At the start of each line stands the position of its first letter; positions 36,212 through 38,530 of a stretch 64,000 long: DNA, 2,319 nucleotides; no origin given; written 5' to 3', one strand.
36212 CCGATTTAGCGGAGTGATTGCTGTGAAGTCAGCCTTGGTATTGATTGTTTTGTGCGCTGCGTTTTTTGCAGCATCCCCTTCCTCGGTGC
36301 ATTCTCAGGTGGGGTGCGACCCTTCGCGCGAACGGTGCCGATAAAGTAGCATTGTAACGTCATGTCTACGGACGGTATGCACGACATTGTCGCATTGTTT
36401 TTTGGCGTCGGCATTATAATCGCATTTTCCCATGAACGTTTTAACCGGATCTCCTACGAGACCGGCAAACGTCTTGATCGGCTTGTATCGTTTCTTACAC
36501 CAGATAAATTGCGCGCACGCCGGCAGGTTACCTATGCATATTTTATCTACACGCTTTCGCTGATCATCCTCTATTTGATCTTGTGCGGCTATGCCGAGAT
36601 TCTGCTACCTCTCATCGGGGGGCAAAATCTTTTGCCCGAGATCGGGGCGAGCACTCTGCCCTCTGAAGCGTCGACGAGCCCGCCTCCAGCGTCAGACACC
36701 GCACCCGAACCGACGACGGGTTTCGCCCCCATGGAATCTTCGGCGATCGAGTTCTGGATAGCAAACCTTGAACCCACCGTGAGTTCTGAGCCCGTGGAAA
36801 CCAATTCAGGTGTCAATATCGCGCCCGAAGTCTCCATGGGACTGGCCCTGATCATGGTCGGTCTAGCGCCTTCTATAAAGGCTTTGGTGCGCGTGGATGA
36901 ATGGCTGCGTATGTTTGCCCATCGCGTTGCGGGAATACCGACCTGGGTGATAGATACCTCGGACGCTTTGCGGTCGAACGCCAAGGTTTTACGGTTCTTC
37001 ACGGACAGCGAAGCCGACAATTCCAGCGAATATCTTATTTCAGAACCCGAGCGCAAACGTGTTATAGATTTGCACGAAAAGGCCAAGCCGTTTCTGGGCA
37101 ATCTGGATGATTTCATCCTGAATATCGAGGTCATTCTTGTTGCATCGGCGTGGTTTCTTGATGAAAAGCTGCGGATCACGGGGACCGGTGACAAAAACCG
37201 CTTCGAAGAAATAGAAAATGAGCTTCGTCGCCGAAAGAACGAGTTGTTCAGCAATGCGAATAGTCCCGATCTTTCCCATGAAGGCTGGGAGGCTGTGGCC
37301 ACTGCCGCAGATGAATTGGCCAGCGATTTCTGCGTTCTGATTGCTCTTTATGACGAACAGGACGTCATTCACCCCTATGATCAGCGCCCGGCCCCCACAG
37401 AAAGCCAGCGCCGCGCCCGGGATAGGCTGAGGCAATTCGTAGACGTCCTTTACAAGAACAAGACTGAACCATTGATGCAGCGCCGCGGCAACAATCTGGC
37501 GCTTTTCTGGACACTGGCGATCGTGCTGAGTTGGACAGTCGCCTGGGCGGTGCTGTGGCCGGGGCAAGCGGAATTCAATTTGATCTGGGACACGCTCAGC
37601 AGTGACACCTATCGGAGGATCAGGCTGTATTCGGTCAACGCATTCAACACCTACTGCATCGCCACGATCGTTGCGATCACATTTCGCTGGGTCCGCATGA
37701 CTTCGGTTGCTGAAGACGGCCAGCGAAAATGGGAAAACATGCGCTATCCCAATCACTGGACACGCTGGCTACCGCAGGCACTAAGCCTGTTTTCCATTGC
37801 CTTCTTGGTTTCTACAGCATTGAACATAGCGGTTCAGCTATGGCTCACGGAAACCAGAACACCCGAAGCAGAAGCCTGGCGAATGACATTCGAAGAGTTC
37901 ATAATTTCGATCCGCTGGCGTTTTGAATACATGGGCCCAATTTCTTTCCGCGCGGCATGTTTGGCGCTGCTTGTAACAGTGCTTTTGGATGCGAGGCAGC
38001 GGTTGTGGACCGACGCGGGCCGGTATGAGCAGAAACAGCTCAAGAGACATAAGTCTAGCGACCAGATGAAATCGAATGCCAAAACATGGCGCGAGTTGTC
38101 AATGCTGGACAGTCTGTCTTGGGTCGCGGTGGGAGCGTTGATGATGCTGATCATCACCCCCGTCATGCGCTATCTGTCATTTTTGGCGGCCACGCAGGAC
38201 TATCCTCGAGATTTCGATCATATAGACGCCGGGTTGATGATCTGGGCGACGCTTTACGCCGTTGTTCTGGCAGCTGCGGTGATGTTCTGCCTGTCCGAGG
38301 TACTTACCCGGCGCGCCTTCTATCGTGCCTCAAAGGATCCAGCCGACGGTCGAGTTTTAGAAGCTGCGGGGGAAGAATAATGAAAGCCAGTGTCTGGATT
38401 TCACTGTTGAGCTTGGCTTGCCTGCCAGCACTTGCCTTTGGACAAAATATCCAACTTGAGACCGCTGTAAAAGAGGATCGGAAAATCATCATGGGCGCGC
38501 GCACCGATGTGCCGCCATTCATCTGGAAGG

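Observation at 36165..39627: Candidate undescribed three-gene module: consensus-like promoter, secreted two-Cys mini-peptide, orphan 672-aa polytopic membrane protein, orphan Cys-rich SBP3-like protein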

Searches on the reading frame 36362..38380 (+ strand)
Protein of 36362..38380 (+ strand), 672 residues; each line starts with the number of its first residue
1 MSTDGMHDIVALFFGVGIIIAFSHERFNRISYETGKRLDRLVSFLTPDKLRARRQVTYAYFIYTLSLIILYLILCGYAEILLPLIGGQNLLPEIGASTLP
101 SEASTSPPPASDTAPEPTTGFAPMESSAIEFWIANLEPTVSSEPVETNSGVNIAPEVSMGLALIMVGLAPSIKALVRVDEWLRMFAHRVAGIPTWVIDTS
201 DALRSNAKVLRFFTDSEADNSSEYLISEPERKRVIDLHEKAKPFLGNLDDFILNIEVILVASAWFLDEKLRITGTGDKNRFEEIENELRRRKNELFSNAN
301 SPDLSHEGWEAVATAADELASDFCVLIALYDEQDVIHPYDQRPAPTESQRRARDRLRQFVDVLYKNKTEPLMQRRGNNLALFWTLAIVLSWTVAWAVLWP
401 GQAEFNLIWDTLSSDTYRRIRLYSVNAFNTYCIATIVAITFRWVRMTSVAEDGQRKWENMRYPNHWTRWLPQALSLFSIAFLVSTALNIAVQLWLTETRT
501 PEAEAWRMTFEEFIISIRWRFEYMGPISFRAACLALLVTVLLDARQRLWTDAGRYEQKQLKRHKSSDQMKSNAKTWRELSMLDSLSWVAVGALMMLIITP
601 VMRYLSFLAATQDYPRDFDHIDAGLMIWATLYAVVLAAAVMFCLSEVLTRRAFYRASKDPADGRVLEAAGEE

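Call 4: search_protein_families(library=pfam, proteins=[window:36362-38377:+], max_evalue=1)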
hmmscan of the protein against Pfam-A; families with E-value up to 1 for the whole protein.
window:36362-38377:+ (672 aa): 2 families
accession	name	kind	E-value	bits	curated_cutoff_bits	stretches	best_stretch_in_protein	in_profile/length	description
PF09534.15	Trp_oprn_chp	-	0.014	15.7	29.6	1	519-580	117-174/180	Tryptophan-associated transmembrane protein (Trp_oprn_chp)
PF07843.16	DUF1634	-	0.025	15.1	27.5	1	563-606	31-73/102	Protein of unknown function (DUF1634)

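Call 5: search_protein_families(library=ncbifam, proteins=[window:36362-38377:+], max_evalue=1)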
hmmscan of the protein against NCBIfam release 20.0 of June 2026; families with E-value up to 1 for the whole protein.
window:36362-38377:+ (672 aa): 0 families

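Call 7: find_homologous_proteins(query=window:36362-38377:+, max_evalue=0.001)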
Query window:36362-38377:+ (672 aa): 14 proteins with E <= 0.001 among 8000 candidates.
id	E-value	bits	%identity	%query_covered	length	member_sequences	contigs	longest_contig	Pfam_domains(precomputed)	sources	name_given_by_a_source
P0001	0.0e+0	1521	100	100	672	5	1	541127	-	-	-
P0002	0.0e+0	1336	88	100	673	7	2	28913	-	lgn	-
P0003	0.0e+0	1063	70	99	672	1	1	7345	-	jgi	-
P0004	1.9e-252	857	59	98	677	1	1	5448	-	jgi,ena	jgi:hypothetical protein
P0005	4.9e-248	843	57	98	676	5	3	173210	-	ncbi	ncbi:MAG: hypothetical protein ABJQ70_19780 [Roseobacter sp.]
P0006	1.7e-230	785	54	99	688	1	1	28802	-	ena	-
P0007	8.0e-223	759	54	97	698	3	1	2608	-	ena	-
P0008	8.9e-212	723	53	97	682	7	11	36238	-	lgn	-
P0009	1.2e-197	676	89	51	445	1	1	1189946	-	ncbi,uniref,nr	ncbi:hypothetical protein N6L27_04125 [Leisingera sp. SS27]|uniref:hypothetical protein n=1 Tax=Leis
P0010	1.2e-190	653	50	97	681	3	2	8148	-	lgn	-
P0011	3.5e-88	314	34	99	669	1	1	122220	-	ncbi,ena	-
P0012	2.2e-74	269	32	97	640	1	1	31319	-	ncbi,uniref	ncbi:hypothetical protein ACC713_33980 [Rhizobium johnstonii]|uniref:hypothetical protein n=1 Tax=Rh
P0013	8.3e-72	260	30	97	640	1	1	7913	-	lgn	-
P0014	2.6e-17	80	28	49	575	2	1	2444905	-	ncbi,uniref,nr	ncbi:hypothetical protein [Pseudoruegeria sp. HB172150]|uniref:hypothetical protein n=1 Tax=Pseudoru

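Call 8: find_encoding_contigs(protein=window:36362-38380:+, flank=10000, max_places=6)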
Protein window:36362-38380:+ (672 aa): no gene with exactly this product is on record in the collection.

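Call 9: find_encoding_contigs(protein=P0005, flank=8000, max_places=3)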
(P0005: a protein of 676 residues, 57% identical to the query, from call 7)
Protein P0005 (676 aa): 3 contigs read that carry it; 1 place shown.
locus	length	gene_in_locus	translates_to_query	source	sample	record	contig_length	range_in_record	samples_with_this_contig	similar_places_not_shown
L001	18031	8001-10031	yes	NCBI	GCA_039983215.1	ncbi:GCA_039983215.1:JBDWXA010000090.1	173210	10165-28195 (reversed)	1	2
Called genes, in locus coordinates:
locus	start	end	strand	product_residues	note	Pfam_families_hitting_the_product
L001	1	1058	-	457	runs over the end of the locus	PF01565:FAD_binding_4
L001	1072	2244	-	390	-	PF01979:Amidohydro_1 (weak), PF07969:Amidohydro_3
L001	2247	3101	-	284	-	PF00528:BPD_transp_1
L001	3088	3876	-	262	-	PF00005:ABC_tran, PF13304:AAA_21 (faint)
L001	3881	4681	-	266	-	PF02633:Creatininase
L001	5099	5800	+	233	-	PF06508:QueC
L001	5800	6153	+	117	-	PF01242:PTPS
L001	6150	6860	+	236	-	-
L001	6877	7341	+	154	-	PF14489:QueF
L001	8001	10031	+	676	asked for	-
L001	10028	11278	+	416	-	PF00497:SBP_bac_3 (weak)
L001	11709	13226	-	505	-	PF00884:Sulfatase, PF01663:Phosphodiest (weak), PF16347:SGSH_C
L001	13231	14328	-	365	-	PF00005:ABC_tran, PF17912:OB_MalK, PF08402:TOBE_2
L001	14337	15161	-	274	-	PF00528:BPD_transp_1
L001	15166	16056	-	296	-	PF00528:BPD_transp_1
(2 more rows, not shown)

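Call 10: find_encoding_contigs(protein=P0011, flank=8000, max_places=2)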
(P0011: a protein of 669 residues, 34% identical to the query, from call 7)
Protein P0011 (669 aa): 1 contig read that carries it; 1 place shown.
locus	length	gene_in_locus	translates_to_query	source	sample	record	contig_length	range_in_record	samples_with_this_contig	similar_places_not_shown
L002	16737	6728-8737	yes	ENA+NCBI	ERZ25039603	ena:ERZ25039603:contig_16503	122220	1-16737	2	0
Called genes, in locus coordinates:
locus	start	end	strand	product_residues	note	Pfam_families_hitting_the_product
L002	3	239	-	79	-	?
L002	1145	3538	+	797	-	-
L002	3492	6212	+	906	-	PF00656:Peptidase_C14, PF08291:Peptidase_M15_3, PF05951:Peptidase_M15_2 (weak)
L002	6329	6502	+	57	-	PF12836:HHH_3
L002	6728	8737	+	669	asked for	-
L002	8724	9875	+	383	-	-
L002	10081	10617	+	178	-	-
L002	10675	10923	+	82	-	-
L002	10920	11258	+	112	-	-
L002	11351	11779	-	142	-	PF03928:HbpS-like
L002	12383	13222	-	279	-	PF02371:Transposase_20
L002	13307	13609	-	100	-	PF01548:DEDD_Tnp_IS110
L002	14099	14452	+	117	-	PF13560:HTH_31, PF12844:HTH_19, PF13413:HTH_25 (faint), PF01381:HTH_3, PF13443:HTH_26 (weak)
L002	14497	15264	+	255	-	PF06114:Peptidase_M78 (faint)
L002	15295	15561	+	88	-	PF18903:DUF5659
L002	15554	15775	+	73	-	-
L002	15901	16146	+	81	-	-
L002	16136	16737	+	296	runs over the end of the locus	PF23639:DUF7146, PF13362:Toprim_3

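Call 11: find_encoding_contigs(protein=P0012, flank=8000, max_places=2)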
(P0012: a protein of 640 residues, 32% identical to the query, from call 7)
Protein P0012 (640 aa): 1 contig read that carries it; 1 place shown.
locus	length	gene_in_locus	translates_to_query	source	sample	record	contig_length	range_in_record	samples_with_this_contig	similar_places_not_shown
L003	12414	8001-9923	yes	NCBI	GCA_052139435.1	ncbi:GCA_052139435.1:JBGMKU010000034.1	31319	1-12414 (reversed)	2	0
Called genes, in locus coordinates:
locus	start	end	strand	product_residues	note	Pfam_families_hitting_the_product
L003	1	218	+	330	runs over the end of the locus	PF02265:S1-P1_nuclease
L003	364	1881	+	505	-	PF13229:Beta_helix (faint)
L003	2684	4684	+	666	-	PF01471:PG_binding_1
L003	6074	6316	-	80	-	-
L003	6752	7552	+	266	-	-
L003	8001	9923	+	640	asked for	-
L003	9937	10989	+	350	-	PF00497:SBP_bac_3 (weak)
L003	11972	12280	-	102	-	PF01381:HTH_3 (weak)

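Call 16: find_related_loci(query=A1, collection=genome_contigs, flank=8000)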
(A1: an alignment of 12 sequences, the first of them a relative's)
Query A1 (672 aa) in genome_contigs; peptide patterns used: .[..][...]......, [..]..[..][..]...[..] (x = any residue, [..] = any of these).
42 stretches matched a pattern; 14 encode a relative of the query (tblastn E <= 1e-3); 14 distinct loci.
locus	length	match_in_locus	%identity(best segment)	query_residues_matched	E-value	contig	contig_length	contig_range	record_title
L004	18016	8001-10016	99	1-672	0e+0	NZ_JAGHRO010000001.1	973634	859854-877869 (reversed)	Shimia sp. R9_2 NODE_1_length_973634_cov_62.998099, whole genome shotgun sequence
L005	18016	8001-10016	88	1-672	0e+0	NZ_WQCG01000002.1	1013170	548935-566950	Ruegeria atlantica strain HKCCD6212 NODE_2, whole genome shotgun sequence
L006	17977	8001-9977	57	2-659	0e+0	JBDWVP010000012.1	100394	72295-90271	MAG: Roseobacter sp. isolate CI.40.F.D2_503_100 CI_40_F_D2_503_100_000000000012, whole genome shotgun sequence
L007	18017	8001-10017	88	1-672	0e+0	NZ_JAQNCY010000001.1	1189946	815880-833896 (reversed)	Leisingera sp. SS27 contig1, whole genome shotgun sequence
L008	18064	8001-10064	54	1-664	0e+0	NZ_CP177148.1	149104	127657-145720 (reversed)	Marinibacterium sp. SX1 plasmid unnamed4, complete sequence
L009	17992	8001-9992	33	6-659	6e-106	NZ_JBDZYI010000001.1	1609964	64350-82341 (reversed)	Roseibium sp. SCP15 contig00001, whole genome shotgun sequence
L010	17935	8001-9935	33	6-648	2e-94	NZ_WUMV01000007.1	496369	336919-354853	Stappia sediminis strain BGMRC 2046 Scaffold3_4, whole genome shotgun sequence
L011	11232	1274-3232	31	6-662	3e-89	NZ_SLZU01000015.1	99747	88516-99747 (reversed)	Primorskyibacter sedentarius strain DSM 104836 Ga0244736_115, whole genome shotgun sequence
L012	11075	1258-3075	32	6-648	5e-81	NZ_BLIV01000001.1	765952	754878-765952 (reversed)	Roseobacter cerasinus strain AI77 sequence01, whole genome shotgun sequence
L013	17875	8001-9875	34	2-648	2e-77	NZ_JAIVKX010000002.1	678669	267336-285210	Alloyangia pacifica strain KcN7-14 KcN7-14_ctg002, whole genome shotgun sequence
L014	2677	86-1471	33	6-442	7e-68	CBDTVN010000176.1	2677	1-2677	MAG TPA_asm: uncultured Sulfitobacter sp. isolate SRR7614709_concoct_81 genome assembly, contig: ERZ23877644.25504, whol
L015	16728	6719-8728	34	3-672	3e-97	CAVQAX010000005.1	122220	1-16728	MAG: uncultured Alphaproteobacteria bacterium isolate MFD09964.bin.1.237 genome assembly, contig: contig_16503, whole ge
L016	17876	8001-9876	40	6-651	2e-56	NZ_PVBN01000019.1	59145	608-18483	Neorhizobium alkalisoli strain DSM 21826 NODE_19_length_59145_cov_60.8788, whole genome shotgun sequence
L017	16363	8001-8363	46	6-137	7e-27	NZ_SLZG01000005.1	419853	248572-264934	Rhizobium sp. BK376 Ga0307685_105, whole genome shotgun sequence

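Call 21: predict_structure(alignment_id=A1)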
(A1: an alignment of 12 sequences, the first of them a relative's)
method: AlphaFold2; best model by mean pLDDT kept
length: 672 residues; sequences in the alignment: 12
mean_pLDDT: 68.5   pTM: 0.52
mean pLDDT of the five models: 68.5, 66.5, 63.8, 62.7, 62.2
residues with pLDDT >= 90: 74; 70-90: 296; 50-70: 164; < 50: 138
segments of 3 or more residues with pLDDT < 50: 1-6, 30-35, 48-50, 78-153, 216-222, 270-272, 336-341, 449-454, 499-503, 655-672
pLDDT, mean of each block of 10 residues (from residue 1): 45 69 66 50 53 64 76 59 36 32 32 33 40 40 33 52 60 58 61 63 75 53 62 83 82 86 67 54 80 87 82 86 80 54 61 74 63 78 92 90 84 83 88 90 65 54 68 87 85 63 57 78 88 93 85 76 73 79 87 94 88 79 89 94 85 45 30 29
secondary structure, 60 per line:
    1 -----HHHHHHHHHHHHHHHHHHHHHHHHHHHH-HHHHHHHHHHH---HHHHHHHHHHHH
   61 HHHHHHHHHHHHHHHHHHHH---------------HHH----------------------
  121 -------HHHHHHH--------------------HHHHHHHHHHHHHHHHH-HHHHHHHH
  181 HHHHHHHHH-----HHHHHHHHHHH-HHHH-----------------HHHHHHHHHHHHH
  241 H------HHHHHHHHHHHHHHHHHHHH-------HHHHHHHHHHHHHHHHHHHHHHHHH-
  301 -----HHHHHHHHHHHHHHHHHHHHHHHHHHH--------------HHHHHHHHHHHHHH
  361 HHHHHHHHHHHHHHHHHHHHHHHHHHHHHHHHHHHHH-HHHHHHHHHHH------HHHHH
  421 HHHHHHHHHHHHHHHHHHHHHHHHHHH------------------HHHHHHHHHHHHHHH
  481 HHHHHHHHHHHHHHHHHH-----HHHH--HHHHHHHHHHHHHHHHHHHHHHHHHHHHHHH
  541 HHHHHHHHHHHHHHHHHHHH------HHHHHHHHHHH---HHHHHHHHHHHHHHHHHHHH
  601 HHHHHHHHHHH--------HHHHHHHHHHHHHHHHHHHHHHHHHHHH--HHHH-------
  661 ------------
elements in order (helices of 4 or more, strands of 3 or more residues): H6-33 H35-45 H49-80 H128-134 H155-171 H173-189 H195-205 H207-210 H228-241 H248-267 H275-299 H306-332 H347-397 H399-409 H416-447 H466-498 H504-507 H510-560 H567-577 H581-611 H620-647 H650-653

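Call 25: fold_search(model_id=the predicted structure, library=pdb)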
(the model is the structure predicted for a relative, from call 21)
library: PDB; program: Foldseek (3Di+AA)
matches with E <= 10: 59; with E <= 0.001: 0
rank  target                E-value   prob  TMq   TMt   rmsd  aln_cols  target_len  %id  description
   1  9jxf_B                1.2e+00  0.09  0.13  0.15  29.4       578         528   12  Cryo-EM structure of apo human XPR1, class 2, with asymmetrically dimerized SPX domains (released 2025-08-27)
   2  9ckz_A                1.2e+00  0.09  0.12  0.13  28.5       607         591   11  Cryo-EM structure of human XPR1 in apo state (released 2025-06-18)
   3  5xan_A                1.2e+00  0.06  0.10  0.09  25.5       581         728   10  Crystal structure of SecDF in I form (P212121 space group) (released 2017-05-17)
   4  8ipr_C                1.6e+00  0.11  0.10  0.12  17.9       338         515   14  Cryo-EM structure of heme transporter CydDC from Mycobacterium smegmatis in the outward facing ATP bound state (released 2023-06-14)
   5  3j9t_Q                2.0e+00  0.05  0.07  0.11  20.1       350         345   15  Yeast V-ATPase state 1 (released 2015-05-13)
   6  7rpj                  2.2e+00  0.04  0.10  0.08  34.4       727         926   11  Cryo-EM structure of murine Dispatched NNN mutant (released 2021-10-27)
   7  6gwh                  2.3e+00  0.09  0.12  0.16  22.7       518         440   12  Outward-facing conformation of a multidrug resistance MATE family transporter of the MOP superfamily. (released 2019-06-05)
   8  8pkm_R                2.7e+00  0.12  0.12  0.21  17.5       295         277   12  Befiradol-bound serotonin 5-HT1A receptor - Gi Protein Complex (released 2024-05-29)
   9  9g6d_A                2.7e+00  0.03  0.08  0.10  28.1       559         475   11  CLC7/OSTM1 complex in the absence of PIP2 lipid. (released 2025-07-30)
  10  6o3e_A                2.8e+00  0.03  0.09  0.10  31.0       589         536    8  mouse aE-catenin 82-883 (released 2019-11-13)
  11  9i20_A                3.0e+00  0.06  0.10  0.15  19.3       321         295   13  Cryo-EM structure of human SLC35B1 with ADP (released 2025-05-21)
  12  4jgw_B                3.0e+00  0.04  0.08  0.11  29.2       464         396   12  The conformation of a docking site for SH3 domains is pre-selected in the Guanine Nucleotide Exchange Factor Rlf (released 2013-09-11)
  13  8x90_A                3.1e+00  0.02  0.09  0.06  32.5       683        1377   10  P/Q type calcium channel (released 2024-03-20)
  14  7cq7_C                3.3e+00  0.02  0.08  0.08  29.9       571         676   13  Structure of the human CLCN7-OSTM1 complex with ADP (released 2020-11-11)
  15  5azd_D                3.6e+00  0.12  0.11  0.24  22.0       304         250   12  Crystal structure of thermophilic rhodopsin. (released 2016-04-27)
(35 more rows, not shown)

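Call 26: search_protein_representatives(alignment_id=A1)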
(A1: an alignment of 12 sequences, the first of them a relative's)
Query: 12 sequences, 675 profile positions. Proteins with E-value up to 0.001 (for the whole library): 226; up to 1e-10: 126; up to 1e-30: 76. The best 150 are listed.
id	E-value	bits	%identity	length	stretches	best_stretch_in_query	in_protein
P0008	0.0e+00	1034.0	-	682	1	1-671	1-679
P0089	2.8e-196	670.2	-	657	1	6-653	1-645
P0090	2.4e-192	657.2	-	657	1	6-660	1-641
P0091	1.7e-185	634.5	-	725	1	6-662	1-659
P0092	1.7e-184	631.3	-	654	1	6-662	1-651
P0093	1.2e-180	618.5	-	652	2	6-547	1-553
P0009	1.7e-170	585.0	-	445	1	6-356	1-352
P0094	6.1e-168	576.5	-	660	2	6-544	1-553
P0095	2.0e-160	551.7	-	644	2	154-651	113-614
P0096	5.6e-157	540.3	-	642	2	142-661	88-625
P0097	4.6e-155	534.0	-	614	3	151-548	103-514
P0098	1.0e-152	526.2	-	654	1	6-655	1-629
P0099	8.0e-150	516.7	-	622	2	153-652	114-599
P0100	7.9e-142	490.2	-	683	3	6-345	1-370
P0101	8.9e-141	486.8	-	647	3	345-661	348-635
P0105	5.5e-132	457.7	-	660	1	6-647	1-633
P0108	9.0e-118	410.7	-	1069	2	6-548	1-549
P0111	9.2e-100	351.2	-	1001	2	156-661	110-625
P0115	7.6e-84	298.6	-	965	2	159-671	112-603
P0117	2.6e-80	287.0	-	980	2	157-663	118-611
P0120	1.1e-77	278.2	-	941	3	154-548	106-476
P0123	6.5e-75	269.1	-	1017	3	156-548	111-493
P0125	2.6e-72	260.5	-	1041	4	152-559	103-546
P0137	2.9e-60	220.7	-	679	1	4-555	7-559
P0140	2.0e-58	214.6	-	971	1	10-548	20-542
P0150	1.3e-48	182.2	-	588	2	135-555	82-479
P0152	4.6e-47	177.1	-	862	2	154-559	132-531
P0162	1.7e-25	105.8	-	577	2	160-548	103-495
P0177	1.7e-19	86.0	-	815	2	158-489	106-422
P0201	1.2e-13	66.6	-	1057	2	9-96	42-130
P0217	4.6e-10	54.8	-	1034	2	10-86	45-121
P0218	6.4e-10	54.3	-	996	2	10-82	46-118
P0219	1.0e-09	53.7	-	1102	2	157-512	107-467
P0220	1.1e-09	53.5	-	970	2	154-222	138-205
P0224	8.6e-09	50.6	-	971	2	11-100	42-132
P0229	4.3e-08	48.3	-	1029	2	10-82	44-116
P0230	5.2e-08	48.0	-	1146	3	10-90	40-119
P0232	5.8e-08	47.9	-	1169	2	9-87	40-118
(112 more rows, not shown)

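Call 27: search_protein_families(library=pfam, proteins=[P0108, P0111, P0115, P0117, P0120, P0123, P0125, P0140, P0152, P0177], max_evalue=0.01)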
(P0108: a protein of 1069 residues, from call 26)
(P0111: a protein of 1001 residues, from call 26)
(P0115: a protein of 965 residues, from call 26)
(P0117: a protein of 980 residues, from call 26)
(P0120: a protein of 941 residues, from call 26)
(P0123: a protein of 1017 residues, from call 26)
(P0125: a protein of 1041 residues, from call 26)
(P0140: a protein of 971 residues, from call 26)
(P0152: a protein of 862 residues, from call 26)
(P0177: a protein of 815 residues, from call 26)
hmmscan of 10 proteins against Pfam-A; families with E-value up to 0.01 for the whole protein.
P0108 (1069 aa): 1 family
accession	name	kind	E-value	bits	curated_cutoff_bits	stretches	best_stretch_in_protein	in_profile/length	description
PF00497.25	SBP_bac_3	-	8.4e-06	26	26.4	1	692-1022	1-131/132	Bacterial extracellular solute-binding proteins, family 3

P0111 (1001 aa): 1 family
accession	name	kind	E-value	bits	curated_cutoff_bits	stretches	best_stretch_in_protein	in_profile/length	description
PF00497.25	SBP_bac_3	-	0.00044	20.5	26.4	1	676-756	1-78/132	Bacterial extracellular solute-binding proteins, family 3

P0115 (965 aa): 1 family
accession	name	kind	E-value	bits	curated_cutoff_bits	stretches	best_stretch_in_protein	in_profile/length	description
PF00497.25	SBP_bac_3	-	3.5e-05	24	26.4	1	646-724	1-76/132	Bacterial extracellular solute-binding proteins, family 3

P0117 (980 aa): 1 family
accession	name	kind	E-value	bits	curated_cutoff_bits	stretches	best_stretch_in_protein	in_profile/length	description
PF00497.25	SBP_bac_3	-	1.4e-06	28.6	26.4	1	663-869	1-98/132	Bacterial extracellular solute-binding proteins, family 3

P0120 (941 aa): 0 families

P0123 (1017 aa): 1 family
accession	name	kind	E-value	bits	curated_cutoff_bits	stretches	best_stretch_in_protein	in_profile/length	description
PF00497.25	SBP_bac_3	-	3.6e-05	24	26.4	1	644-730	2-82/132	Bacterial extracellular solute-binding proteins, family 3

P0125 (1041 aa): 0 families

P0140 (971 aa): 1 family
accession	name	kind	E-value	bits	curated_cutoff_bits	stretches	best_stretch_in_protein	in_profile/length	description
PF00497.25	SBP_bac_3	-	0.00039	20.6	26.4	1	660-756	1-95/132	Bacterial extracellular solute-binding proteins, family 3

P0152 (862 aa): 0 families

P0177 (815 aa): 0 families
